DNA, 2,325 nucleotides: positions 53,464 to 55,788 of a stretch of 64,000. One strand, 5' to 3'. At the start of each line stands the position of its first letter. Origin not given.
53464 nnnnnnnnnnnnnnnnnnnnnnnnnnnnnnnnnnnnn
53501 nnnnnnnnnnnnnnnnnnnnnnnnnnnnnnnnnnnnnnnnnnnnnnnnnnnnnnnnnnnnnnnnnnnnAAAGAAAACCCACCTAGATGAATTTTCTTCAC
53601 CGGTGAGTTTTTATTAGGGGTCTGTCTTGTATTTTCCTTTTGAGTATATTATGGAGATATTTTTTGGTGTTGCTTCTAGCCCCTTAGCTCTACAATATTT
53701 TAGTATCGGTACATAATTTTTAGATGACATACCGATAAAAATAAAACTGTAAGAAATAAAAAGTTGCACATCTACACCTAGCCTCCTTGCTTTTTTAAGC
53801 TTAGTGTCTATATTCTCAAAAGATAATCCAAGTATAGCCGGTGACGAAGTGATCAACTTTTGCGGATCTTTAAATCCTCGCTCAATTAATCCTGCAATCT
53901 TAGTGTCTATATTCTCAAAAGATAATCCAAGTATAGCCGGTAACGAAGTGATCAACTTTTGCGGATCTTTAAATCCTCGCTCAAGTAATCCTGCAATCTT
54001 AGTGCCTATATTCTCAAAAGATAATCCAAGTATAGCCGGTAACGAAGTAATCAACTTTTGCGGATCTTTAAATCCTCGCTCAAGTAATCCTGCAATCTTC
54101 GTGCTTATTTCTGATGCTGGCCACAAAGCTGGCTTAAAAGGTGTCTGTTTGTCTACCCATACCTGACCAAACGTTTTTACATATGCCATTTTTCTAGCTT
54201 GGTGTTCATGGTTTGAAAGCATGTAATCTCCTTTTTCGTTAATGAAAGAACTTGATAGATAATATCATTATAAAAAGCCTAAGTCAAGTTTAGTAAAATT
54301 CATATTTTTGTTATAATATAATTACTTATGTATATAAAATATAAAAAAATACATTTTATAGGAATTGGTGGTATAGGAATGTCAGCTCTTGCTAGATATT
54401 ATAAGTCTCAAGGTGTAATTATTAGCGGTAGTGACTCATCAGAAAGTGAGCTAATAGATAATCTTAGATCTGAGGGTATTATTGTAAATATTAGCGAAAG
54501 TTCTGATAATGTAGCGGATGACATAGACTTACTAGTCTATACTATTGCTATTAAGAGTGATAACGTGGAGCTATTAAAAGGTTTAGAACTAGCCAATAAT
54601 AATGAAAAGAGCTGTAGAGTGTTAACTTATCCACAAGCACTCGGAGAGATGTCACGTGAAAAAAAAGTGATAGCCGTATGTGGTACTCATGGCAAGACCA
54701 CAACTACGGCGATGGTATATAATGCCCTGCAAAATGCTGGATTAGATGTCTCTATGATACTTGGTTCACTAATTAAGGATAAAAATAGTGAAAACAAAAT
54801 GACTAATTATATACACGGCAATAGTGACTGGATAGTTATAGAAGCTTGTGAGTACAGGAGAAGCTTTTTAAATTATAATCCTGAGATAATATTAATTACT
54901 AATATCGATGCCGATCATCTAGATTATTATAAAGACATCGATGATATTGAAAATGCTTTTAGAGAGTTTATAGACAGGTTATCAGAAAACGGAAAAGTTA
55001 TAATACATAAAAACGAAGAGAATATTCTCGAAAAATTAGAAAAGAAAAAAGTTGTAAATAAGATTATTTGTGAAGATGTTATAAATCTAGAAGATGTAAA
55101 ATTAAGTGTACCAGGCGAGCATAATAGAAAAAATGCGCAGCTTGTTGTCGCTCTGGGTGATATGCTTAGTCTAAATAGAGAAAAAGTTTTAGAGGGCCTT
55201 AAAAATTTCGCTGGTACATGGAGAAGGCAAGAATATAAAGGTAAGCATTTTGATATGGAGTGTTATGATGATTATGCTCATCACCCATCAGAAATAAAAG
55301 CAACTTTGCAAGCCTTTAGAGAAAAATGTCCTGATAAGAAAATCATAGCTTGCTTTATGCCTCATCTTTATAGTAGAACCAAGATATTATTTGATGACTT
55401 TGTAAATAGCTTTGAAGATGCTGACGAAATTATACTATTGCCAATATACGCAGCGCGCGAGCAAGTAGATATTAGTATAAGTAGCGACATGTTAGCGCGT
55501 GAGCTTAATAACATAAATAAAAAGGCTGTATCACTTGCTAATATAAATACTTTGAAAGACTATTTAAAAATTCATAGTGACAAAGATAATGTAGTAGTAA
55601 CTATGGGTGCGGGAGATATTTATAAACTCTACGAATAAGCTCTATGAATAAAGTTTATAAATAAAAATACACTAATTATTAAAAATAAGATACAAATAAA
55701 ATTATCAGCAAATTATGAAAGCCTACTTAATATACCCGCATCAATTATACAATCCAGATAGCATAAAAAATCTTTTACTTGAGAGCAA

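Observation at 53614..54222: mTERF-like 33-aa repeat protein with a recently expanded 3 x 99-bp tandem array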

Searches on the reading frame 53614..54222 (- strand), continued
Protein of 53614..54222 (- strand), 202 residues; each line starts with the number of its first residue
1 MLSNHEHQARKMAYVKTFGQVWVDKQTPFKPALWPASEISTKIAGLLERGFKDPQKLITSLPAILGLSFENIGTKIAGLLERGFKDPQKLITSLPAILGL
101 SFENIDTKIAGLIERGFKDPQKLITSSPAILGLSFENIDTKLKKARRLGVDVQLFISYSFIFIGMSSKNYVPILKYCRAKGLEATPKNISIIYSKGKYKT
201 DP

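Call 71: search_protein_families(library=padloc, proteins=[window:53614-54222:-, P0022, P0003, P0009, P0146], max_evalue=0.01)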
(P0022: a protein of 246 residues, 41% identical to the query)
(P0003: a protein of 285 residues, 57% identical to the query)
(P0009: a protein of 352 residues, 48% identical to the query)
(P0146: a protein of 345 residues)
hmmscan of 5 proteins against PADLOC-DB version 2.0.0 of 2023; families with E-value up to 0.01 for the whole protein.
window:53614-54222:- (202 aa): 0 families

P0022 (246 aa): 1 family
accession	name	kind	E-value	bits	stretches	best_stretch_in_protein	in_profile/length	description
PDLC03139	Specificity_I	-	0.0033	14.5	0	142-232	101-188/427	Type I specificity subunit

P0003 (285 aa): 0 families

P0009 (352 aa): 0 families

P0146 (345 aa): 1 family
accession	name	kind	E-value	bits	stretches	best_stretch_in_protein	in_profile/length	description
PDLC02333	AbiTi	-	0.00017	19.8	1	54-108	43-97/114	AbiTi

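Call 72: search_protein_families(library=phrogs, proteins=[window:53614-54222:-, P0022, P0003, P0009, P0146], max_evalue=0.001)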
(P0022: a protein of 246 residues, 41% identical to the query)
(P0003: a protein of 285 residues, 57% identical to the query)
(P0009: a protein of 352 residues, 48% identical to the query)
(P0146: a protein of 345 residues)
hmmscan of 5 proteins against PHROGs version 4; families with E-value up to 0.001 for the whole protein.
window:53614-54222:- (202 aa): 0 families

P0022 (246 aa): 4 families
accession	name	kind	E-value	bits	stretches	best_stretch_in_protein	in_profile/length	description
phrog_15143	-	unknown function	2.6e-07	31.6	0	93-119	19-43/49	-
phrog_18663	-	unknown function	5.5e-06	27.7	0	44-72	52-81/113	-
phrog_12655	-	unknown function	8.7e-05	23.6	0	58-79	8-29/73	-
phrog_4973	-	unknown function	9.1e-05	23.4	0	139-168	81-110/149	-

P0003 (285 aa): 1 family
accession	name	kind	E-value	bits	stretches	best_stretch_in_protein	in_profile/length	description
phrog_5878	-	unknown function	1.3e-06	29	0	62-81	28-47/50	-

P0009 (352 aa): 4 families
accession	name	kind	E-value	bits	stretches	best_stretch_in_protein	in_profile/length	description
phrog_32264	-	unknown function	2.7e-06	28.3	0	110-137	14-41/68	-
phrog_6701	-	unknown function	0.00011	23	0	125-169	68-111/169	-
phrog_299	-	unknown function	0.00016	22.7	0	188-212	23-47/61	-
phrog_35716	-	unknown function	0.00073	20.7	0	158-175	36-53/112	-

P0146 (345 aa): 6 families
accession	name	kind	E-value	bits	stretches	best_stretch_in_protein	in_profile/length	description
phrog_11108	-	unknown function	4.9e-08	34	0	73-97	51-75/180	-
phrog_38550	-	unknown function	4.8e-07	30.5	0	146-171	32-54/54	-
phrog_10339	-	unknown function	7.2e-06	27.1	0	176-197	5-26/48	-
phrog_8160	-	unknown function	4.3e-05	25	0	102-130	64-93/110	-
phrog_8898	-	unknown function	5.3e-05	23.9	0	179-205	2-29/70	-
phrog_357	-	transcription regulation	8.4e-05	23.2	0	76-102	15-41/170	transcriptional repressor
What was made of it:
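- Tried and rejected: The hits have no significant stretch and are inflated by the repeats (calls 71, 72).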

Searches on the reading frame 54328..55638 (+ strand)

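Call 70: search_protein_families(library=pfam, proteins=[window:54328-55638:+], max_evalue=0.00001)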
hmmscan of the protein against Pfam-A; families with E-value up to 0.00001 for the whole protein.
window:54328-55638:+ (436 aa): 3 families
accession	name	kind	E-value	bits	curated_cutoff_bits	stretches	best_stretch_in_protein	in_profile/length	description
PF08245.18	Mur_ligase_M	-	1.9e-21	77.4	24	1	117-242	1-140/200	Mur ligase middle domain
PF02875.26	Mur_ligase_C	-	1.6e-18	68.2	28.4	1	299-429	1-127/127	Mur ligase, glutamate ligase domain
PF01225.30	Mur_ligase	-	2.2e-17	63.6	21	1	7-112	1-94/95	Mur ligase family, catalytic domain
